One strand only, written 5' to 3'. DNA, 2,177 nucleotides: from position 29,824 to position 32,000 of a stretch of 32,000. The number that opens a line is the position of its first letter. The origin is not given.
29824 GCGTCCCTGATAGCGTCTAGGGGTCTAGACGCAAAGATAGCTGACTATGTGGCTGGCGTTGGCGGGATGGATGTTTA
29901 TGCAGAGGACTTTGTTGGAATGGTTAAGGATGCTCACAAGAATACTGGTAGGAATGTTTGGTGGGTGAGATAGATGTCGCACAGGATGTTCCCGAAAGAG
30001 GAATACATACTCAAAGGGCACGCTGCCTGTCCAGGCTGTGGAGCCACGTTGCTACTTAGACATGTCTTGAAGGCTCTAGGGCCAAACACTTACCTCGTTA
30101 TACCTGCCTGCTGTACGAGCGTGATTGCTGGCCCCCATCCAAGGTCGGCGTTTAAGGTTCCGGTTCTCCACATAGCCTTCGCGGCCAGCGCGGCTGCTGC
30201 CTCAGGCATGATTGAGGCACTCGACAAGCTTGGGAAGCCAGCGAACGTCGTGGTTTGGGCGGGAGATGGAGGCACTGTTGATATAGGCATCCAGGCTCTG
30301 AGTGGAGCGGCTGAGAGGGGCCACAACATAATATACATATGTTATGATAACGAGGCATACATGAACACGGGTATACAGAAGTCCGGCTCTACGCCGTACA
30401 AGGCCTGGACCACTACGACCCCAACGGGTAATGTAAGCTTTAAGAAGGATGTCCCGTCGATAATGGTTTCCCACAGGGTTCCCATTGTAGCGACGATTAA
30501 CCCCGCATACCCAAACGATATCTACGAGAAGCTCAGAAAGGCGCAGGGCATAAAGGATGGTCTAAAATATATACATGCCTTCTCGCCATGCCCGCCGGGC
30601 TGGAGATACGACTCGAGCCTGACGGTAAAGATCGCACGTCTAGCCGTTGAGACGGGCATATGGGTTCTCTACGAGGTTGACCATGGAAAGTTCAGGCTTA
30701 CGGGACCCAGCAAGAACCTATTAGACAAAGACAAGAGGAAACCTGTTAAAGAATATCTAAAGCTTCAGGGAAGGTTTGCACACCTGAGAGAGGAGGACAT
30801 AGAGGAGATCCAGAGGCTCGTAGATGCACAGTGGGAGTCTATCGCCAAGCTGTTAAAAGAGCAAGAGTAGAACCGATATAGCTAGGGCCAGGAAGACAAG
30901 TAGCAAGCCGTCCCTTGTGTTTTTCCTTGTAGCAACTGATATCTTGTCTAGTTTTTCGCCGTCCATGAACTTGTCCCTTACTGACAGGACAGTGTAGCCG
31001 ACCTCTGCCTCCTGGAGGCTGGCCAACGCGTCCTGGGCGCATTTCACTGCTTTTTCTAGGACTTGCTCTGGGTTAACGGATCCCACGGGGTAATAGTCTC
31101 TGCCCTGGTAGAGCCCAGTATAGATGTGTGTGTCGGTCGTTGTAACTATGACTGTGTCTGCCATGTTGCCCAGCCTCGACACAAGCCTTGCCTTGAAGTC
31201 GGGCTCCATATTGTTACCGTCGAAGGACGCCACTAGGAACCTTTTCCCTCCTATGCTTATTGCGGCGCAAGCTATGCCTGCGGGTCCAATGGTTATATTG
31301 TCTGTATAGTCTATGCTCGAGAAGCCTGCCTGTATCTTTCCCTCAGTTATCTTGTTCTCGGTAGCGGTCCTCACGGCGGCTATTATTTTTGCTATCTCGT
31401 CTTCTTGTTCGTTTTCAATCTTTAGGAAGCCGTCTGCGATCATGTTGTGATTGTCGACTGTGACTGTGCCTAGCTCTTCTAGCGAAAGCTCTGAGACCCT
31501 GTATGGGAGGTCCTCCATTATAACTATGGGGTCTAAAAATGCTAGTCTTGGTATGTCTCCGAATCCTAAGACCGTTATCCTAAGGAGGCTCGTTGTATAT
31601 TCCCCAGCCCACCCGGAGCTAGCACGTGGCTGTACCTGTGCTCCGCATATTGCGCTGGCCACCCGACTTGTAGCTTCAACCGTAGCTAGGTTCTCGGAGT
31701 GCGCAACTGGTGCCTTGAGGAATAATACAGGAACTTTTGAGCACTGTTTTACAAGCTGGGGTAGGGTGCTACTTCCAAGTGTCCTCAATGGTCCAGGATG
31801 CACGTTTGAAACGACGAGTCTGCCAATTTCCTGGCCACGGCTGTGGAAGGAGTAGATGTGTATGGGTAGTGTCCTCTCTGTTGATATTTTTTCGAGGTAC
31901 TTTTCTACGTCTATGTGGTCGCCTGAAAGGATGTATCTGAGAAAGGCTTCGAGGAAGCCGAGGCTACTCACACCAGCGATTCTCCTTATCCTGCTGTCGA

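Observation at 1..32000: Strong strand-specific A+C versus G+T asymmetry that ignores gene orientation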

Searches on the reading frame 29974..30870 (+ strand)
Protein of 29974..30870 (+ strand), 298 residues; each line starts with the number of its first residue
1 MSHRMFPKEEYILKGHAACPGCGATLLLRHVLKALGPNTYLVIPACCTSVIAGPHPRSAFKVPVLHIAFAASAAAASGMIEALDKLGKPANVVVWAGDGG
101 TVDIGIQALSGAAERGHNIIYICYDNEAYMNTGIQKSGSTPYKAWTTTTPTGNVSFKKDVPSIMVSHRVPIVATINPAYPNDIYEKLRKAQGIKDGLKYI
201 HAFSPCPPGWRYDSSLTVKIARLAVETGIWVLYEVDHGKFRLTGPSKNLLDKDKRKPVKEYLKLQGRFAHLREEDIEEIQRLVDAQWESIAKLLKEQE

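Call 17: find_encoding_contigs(protein=window:29974-30870:+, flank=10000, max_places=6)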
Protein window:29974-30870:+ (298 aa): no gene with exactly this product is on record in the collection.

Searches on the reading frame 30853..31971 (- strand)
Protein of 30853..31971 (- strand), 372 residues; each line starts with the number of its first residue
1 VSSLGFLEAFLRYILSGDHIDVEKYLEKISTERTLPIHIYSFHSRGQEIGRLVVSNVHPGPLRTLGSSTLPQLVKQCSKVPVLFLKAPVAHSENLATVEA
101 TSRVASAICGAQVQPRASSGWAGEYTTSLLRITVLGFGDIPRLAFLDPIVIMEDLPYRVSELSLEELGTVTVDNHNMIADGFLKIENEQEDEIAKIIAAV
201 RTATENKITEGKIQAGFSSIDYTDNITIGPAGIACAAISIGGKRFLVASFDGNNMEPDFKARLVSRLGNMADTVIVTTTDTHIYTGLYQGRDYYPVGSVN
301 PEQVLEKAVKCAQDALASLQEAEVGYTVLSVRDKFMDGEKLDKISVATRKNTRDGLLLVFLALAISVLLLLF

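Call 13: search_protein_families(library=pfam, proteins=[window:30853-31971:-], max_evalue=0.01)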
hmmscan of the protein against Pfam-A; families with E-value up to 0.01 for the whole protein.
window:30853-31971:- (372 aa): 1 family
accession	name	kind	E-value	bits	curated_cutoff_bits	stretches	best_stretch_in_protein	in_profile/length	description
PF09843.14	DUF2070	-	4e-73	247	30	1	2-368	186-559/561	Predicted membrane protein (DUF2070)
